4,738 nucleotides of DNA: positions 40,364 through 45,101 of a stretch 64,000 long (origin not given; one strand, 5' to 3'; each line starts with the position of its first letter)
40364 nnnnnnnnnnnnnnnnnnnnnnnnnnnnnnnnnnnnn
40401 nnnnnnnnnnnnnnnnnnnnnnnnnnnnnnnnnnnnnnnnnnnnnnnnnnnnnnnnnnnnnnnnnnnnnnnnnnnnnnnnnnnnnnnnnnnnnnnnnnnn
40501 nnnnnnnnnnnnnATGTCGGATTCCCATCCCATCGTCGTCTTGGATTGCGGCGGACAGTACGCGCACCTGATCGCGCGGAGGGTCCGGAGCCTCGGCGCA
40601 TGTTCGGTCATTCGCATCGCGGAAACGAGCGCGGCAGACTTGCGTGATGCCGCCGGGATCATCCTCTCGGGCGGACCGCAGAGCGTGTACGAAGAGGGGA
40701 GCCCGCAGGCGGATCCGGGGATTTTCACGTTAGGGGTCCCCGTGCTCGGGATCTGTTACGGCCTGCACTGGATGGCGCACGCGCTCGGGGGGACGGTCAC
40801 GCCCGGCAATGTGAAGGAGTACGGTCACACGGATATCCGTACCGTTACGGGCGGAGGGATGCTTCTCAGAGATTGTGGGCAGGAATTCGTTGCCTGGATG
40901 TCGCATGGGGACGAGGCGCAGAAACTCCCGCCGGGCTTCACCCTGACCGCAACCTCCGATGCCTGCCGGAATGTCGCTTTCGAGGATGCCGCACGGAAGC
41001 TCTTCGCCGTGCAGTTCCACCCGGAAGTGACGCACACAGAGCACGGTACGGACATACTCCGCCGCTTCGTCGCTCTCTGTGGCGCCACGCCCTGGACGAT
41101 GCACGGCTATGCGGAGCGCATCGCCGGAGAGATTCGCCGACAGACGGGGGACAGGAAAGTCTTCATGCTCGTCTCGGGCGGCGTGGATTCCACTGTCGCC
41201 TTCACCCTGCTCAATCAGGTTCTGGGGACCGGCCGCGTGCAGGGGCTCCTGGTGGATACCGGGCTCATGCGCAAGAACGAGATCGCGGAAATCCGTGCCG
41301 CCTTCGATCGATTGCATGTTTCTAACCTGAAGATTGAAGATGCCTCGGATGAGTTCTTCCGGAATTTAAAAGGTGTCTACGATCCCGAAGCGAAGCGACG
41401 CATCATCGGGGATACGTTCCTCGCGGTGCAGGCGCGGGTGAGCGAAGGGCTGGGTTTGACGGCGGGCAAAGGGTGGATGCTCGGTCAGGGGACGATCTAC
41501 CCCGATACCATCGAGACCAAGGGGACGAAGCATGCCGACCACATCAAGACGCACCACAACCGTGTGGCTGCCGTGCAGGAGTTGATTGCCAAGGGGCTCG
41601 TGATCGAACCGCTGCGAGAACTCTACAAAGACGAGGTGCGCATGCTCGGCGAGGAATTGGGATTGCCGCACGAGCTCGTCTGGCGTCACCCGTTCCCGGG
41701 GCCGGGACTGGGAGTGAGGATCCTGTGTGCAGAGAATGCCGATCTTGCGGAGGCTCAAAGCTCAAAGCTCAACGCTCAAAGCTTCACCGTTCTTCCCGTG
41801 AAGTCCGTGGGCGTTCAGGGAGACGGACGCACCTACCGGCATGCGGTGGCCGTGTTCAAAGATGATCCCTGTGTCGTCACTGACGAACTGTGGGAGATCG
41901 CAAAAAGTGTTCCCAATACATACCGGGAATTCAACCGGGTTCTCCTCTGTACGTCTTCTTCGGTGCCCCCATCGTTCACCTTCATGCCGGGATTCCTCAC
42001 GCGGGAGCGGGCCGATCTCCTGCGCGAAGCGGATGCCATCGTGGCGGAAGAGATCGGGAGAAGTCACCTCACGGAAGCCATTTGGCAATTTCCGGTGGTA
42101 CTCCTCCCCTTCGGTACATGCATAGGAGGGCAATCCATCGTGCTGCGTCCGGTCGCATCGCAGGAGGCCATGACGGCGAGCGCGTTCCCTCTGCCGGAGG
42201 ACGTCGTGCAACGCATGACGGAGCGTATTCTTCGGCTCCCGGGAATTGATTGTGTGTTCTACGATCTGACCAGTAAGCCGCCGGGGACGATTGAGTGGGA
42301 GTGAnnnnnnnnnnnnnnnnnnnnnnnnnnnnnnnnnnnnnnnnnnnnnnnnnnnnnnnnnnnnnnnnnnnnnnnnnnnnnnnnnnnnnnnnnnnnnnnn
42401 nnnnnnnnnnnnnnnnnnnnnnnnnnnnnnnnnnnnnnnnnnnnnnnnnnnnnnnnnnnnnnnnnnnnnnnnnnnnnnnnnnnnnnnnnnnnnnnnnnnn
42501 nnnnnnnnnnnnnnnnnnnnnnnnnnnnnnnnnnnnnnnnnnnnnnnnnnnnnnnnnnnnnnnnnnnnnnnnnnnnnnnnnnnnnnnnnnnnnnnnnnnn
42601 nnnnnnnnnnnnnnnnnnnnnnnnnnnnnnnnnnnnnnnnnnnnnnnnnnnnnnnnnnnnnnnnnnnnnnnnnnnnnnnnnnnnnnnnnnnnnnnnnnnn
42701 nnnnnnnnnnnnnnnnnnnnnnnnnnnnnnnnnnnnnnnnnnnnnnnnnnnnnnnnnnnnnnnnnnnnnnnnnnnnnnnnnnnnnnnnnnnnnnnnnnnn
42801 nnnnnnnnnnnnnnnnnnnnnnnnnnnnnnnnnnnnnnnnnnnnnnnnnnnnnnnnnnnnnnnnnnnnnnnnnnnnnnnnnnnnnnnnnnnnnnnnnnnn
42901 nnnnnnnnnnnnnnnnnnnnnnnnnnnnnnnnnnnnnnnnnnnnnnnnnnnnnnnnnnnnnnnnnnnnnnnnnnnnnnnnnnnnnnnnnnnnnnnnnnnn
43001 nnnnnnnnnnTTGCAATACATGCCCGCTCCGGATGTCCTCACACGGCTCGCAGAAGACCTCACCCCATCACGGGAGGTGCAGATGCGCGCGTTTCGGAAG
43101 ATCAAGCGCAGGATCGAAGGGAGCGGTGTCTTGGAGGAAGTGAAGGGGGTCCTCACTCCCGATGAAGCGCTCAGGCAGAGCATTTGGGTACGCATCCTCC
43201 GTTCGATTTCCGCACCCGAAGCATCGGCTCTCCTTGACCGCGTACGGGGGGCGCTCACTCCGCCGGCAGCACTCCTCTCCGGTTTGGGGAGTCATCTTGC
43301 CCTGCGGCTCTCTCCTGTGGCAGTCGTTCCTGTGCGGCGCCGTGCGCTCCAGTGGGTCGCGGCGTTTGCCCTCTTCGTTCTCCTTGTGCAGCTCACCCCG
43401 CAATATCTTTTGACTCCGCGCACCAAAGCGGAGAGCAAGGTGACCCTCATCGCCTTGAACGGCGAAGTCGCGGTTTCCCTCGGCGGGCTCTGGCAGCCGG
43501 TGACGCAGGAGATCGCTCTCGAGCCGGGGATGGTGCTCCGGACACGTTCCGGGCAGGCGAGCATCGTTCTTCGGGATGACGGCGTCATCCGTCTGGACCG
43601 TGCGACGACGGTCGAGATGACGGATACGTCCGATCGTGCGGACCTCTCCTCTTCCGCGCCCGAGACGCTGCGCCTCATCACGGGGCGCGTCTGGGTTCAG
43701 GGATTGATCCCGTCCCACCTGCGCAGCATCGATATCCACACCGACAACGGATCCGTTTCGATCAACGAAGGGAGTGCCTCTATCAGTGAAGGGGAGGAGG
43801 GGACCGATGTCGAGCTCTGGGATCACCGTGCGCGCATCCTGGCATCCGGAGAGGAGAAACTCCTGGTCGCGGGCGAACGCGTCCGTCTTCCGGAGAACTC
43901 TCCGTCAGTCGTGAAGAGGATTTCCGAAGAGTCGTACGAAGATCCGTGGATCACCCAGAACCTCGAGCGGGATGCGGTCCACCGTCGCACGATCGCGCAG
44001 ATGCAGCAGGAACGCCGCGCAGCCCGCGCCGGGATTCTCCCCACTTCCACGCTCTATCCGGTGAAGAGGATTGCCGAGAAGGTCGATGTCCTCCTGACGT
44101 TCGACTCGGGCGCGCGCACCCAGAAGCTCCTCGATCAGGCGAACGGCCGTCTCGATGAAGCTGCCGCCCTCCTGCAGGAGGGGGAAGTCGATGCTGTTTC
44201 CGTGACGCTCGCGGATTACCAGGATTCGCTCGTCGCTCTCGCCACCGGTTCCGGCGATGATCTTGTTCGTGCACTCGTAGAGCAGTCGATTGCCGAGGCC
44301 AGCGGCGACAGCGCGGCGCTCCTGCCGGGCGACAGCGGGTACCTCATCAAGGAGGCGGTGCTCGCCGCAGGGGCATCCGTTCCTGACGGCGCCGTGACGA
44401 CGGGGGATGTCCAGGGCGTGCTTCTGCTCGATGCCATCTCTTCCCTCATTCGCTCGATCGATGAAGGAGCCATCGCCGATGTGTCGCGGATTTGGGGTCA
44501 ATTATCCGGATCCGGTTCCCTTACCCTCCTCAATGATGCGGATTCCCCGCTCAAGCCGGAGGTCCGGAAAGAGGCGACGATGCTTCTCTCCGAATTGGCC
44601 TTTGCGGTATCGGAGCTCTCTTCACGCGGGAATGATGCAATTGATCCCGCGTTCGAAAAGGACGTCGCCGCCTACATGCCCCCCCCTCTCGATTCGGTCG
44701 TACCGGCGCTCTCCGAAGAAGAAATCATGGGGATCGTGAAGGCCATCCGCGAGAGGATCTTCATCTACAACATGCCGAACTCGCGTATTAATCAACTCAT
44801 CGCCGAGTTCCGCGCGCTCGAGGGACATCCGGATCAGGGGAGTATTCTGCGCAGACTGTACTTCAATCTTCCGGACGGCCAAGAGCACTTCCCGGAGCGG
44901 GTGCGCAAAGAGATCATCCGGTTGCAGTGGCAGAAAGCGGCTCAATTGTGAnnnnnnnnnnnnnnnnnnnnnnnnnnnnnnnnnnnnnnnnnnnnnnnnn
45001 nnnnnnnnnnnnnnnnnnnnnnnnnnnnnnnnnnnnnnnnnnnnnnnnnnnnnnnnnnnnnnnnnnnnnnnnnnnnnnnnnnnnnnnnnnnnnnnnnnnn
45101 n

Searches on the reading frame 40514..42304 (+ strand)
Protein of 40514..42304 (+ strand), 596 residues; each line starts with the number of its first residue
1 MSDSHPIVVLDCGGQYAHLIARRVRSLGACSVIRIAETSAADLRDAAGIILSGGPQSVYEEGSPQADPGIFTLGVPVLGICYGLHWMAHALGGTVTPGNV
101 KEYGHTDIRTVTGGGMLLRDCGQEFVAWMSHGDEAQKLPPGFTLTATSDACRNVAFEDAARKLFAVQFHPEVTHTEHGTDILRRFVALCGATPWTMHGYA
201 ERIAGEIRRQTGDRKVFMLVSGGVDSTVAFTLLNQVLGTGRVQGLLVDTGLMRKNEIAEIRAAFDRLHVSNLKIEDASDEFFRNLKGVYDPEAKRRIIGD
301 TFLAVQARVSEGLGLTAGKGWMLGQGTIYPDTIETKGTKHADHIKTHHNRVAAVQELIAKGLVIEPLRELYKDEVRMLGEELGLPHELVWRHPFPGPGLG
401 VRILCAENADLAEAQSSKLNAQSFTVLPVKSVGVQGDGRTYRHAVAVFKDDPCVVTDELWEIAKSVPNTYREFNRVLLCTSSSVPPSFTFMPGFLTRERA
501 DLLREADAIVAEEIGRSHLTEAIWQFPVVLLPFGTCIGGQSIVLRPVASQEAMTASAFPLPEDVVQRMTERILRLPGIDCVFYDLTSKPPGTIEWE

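Call 54: search_protein_families(library=pfam, proteins=[window:40514-42304:+], max_evalue=0.00001)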
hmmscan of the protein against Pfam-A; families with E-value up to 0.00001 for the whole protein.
window:40514-42304:+ (596 aa): 4 families
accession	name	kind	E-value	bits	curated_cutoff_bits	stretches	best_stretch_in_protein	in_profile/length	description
PF00117.34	GATase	-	1.4e-40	139.5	22.8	1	8-186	1-187/190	Glutamine amidotransferase class-I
PF00958.27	GMP_synt_C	-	4.4e-23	81.6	27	1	512-595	1-92/92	GMP synthase C terminal domain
PF02540.23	NAD_synthase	-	9.5e-08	31.9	21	0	210-277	15-84/242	NAD synthase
PF07722.19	Peptidase_C26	-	4.1e-06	27.2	20.5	0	73-171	104-219/219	Peptidase C26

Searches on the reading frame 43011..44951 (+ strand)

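Call 54: search_protein_families(library=pfam, proteins=[window:43011-44951:+], max_evalue=0.00001)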
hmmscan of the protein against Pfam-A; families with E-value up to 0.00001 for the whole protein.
window:43011-44951:+ (646 aa): 2 families
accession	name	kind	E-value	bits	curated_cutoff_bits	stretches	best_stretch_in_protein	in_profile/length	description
PF18915.5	DUF5667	-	4.3e-16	59.6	27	1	341-409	1-69/99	Domain of unknown function (DUF5667)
PF04773.18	FecR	-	1.3e-06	29.2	24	1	176-270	3-92/97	FecR protein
